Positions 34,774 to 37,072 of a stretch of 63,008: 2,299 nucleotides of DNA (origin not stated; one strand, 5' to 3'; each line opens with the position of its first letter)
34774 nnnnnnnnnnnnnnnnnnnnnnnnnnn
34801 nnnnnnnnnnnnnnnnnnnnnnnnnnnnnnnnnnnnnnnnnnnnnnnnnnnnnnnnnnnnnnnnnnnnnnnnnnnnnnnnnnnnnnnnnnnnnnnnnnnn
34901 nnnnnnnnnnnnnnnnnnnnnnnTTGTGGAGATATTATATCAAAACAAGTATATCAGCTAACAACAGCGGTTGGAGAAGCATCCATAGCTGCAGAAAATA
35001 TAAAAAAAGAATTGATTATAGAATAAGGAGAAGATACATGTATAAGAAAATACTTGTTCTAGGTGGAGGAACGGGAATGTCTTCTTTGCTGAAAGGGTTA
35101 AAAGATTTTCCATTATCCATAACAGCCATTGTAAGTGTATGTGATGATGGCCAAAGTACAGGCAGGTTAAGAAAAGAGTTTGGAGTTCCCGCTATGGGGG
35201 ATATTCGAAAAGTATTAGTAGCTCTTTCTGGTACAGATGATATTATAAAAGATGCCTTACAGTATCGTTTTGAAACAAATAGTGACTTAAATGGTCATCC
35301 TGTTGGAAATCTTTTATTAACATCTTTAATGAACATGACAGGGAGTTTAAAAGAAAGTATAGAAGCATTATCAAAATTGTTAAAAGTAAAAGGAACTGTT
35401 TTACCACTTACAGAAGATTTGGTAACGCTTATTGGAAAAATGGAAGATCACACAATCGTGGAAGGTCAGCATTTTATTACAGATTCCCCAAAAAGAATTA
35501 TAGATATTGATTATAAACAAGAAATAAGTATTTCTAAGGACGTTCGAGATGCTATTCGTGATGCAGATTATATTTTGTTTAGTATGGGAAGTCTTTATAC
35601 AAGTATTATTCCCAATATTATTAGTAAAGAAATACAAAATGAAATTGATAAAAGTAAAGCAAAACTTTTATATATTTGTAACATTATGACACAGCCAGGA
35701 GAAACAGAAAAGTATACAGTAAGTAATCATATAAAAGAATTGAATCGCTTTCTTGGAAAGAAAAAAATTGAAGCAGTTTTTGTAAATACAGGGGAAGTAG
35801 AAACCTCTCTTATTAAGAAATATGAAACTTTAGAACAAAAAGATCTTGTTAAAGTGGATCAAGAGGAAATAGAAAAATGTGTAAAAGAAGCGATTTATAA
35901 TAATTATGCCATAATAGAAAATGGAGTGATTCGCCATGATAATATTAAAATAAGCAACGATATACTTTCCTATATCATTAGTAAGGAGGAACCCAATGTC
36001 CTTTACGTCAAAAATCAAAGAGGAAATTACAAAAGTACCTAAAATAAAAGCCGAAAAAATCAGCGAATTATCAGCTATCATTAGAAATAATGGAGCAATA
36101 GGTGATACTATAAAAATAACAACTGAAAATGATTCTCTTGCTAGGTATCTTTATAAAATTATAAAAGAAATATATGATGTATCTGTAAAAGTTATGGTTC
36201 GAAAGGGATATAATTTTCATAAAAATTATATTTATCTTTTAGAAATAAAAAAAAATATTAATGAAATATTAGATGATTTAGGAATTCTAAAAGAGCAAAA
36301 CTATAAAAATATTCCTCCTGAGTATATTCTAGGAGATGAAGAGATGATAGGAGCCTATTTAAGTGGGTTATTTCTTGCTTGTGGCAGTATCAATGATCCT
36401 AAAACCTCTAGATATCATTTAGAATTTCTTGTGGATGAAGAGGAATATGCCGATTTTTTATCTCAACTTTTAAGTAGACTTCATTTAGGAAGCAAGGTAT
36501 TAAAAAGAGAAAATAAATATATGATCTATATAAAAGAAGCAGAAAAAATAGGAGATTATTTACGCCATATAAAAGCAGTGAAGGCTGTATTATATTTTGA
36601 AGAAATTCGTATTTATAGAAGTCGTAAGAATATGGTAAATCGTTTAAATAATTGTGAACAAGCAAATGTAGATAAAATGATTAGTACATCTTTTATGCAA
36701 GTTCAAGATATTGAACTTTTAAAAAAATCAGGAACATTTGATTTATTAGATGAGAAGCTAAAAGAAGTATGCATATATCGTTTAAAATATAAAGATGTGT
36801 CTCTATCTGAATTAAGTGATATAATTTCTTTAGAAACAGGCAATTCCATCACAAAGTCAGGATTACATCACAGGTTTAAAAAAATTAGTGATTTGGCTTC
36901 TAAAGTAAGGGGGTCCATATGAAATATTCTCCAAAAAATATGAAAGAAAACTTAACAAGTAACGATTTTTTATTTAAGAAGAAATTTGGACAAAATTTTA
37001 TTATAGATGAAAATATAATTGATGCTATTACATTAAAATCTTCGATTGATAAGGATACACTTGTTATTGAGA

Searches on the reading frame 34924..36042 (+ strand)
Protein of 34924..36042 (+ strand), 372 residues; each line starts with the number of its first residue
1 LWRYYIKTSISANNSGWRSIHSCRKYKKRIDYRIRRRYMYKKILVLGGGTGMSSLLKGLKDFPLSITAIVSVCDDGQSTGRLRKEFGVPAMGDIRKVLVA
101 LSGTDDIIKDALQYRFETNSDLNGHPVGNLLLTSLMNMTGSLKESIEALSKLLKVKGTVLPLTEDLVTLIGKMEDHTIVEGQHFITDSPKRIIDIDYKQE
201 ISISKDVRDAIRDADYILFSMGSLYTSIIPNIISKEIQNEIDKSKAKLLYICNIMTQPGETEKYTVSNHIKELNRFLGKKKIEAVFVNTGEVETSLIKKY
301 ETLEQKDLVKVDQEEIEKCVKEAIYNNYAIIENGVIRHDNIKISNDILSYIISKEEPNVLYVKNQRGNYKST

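Call 55: search_protein_families(library=pfam, proteins=[window:34924-36042:+], max_evalue=0.00001)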
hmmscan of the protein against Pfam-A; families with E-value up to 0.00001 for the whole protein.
window:34924-36042:+ (372 aa): 1 family
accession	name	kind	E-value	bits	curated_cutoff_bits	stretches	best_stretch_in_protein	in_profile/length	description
PF01933.23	CofD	-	2.5e-90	303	30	1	43-326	1-287/290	2-phospho-L-lactate transferase CofD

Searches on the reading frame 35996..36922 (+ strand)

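Call 56: search_protein_families(library=pfam, proteins=[window:35996-36922:+], max_evalue=0.00001)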
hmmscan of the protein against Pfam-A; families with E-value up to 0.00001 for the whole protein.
window:35996-36922:+ (308 aa): 3 families
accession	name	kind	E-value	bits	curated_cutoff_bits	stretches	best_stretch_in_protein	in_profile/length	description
PF14527.11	LAGLIDADG_WhiA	-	2.3e-28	98.6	23.2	1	120-209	3-91/93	WhiA LAGLIDADG-like domain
PF02650.20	HTH_WhiA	-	6.4e-26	91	27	1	214-301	1-84/84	WhiA C-terminal HTH domain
PF10298.14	WhiA_N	-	4.1e-21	75.3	23.4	1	20-98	3-86/86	WhiA N-terminal LAGLIDADG-like domain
